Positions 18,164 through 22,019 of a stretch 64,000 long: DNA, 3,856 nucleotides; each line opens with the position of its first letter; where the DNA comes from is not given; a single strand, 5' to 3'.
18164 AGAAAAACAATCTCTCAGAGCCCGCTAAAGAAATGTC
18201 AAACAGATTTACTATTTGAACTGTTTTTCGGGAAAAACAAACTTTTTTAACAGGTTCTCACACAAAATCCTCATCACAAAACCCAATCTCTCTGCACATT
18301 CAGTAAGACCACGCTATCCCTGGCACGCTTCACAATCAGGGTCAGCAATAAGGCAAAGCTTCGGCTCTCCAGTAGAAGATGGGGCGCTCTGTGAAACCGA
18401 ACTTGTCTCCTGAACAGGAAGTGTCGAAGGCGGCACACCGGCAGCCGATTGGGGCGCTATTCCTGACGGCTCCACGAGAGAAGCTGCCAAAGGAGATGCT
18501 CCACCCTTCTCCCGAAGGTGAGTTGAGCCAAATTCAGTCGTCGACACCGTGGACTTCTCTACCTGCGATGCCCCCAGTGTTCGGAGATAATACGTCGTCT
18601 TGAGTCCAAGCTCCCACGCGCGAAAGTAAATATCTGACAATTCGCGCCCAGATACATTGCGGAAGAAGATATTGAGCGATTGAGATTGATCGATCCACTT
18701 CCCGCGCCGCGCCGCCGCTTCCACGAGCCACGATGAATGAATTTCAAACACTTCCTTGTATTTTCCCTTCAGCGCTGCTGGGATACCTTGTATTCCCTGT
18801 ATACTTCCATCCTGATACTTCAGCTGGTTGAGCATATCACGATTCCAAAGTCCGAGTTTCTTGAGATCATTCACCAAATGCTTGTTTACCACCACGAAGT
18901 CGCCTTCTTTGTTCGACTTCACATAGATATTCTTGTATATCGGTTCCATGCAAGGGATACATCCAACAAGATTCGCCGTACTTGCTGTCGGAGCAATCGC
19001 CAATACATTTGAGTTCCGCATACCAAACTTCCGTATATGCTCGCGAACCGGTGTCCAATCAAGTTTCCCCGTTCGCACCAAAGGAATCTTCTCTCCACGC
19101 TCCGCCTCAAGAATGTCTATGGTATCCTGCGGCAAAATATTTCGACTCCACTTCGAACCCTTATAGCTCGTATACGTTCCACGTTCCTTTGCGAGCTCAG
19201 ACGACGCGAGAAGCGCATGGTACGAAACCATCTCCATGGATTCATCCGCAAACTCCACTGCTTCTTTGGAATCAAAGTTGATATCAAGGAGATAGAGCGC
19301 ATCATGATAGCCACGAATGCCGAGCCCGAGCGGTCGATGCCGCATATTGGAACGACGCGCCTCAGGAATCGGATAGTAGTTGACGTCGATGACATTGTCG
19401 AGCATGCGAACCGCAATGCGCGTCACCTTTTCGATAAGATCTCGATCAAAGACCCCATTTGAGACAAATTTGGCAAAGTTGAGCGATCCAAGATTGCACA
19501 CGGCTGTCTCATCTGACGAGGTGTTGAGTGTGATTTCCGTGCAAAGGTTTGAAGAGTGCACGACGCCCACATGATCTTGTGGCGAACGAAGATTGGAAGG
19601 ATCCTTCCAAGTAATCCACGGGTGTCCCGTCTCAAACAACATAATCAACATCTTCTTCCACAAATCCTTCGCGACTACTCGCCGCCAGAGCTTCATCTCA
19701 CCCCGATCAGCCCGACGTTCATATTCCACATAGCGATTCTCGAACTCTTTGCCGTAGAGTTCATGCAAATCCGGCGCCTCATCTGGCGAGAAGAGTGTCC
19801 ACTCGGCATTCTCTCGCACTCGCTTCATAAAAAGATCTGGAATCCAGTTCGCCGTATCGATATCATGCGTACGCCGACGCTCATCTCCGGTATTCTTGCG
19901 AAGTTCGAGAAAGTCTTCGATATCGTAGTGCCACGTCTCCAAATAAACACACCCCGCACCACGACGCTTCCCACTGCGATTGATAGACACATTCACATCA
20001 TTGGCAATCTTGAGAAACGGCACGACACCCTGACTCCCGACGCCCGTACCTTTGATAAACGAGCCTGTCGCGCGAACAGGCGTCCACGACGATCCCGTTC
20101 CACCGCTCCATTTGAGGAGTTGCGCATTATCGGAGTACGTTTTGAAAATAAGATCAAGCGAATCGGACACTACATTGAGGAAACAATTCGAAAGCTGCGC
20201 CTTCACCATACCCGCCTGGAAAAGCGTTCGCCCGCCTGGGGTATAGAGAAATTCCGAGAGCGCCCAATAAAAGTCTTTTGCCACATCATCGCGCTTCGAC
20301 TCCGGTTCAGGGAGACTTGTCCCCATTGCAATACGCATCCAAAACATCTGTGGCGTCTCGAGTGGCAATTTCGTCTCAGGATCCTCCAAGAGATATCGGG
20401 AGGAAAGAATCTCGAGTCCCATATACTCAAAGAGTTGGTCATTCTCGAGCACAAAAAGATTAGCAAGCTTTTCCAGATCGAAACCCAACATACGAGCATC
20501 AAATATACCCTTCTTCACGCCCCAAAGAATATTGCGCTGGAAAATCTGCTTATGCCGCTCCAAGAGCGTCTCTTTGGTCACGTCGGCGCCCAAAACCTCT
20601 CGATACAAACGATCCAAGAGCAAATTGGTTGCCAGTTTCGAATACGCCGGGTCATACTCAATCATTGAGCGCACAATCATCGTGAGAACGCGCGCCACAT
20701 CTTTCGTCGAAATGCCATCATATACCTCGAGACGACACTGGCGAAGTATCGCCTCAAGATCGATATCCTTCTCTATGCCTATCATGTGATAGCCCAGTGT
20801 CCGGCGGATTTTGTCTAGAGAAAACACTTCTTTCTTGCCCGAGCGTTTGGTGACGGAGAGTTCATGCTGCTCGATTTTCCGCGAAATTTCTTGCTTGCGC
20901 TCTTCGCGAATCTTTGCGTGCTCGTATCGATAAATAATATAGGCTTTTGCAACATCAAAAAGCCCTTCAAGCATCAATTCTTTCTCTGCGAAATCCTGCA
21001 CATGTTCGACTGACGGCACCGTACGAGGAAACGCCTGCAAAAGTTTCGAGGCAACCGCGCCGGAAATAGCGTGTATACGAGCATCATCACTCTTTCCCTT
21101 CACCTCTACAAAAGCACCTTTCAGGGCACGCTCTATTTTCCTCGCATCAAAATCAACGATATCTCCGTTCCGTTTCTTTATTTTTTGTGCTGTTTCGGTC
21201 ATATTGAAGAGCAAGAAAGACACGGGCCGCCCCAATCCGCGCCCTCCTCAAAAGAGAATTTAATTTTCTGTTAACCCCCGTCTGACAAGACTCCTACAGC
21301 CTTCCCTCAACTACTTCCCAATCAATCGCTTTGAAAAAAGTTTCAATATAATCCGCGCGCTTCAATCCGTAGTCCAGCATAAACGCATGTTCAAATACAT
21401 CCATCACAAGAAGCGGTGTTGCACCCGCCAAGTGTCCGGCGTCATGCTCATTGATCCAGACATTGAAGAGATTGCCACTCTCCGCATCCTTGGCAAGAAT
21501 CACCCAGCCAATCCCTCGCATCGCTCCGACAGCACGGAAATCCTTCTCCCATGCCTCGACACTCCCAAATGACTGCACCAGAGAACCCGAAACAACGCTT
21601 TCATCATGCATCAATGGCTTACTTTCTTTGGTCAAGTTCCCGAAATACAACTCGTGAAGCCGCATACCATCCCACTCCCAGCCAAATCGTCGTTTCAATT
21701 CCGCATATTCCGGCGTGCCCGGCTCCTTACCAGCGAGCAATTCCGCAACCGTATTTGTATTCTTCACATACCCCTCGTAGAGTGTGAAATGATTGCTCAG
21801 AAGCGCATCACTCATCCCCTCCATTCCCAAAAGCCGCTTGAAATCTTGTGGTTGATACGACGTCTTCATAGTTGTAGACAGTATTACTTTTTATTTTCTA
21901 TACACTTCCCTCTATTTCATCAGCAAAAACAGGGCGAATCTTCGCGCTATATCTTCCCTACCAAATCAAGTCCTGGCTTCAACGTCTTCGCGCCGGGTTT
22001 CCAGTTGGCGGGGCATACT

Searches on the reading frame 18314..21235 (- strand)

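Call 6: search_protein_families(library=pfam, proteins=[window:18314-21235:-], max_evalue=0.001)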
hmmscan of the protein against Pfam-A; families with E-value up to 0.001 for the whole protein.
window:18314-21235:- (973 aa): 3 families
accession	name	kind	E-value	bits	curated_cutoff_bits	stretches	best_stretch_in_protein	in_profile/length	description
PF02867.20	Ribonuc_red_lgC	-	1.3e-189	631.7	23.9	1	349-884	1-523/523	Ribonucleotide reductase, barrel domain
PF03477.21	ATP-cone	-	4.7e-23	82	25.8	1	18-107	2-87/88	ATP cone domain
PF00317.26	Ribonuc_red_lgN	-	7.2e-19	68.1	28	1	268-344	2-75/77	Ribonucleotide reductase, all-alpha domain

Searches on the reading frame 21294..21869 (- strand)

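Call 16: search_protein_families(library=pfam, proteins=[window:21294-21869:-], max_evalue=0.001)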
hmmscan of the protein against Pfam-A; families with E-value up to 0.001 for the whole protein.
window:21294-21869:- (191 aa): 1 family
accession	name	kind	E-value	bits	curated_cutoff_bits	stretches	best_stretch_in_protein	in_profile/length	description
PF02777.23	Sod_Fe_C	-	1e-25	90.2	20.9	1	96-189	8-101/102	Iron/manganese superoxide dismutases, C-terminal domain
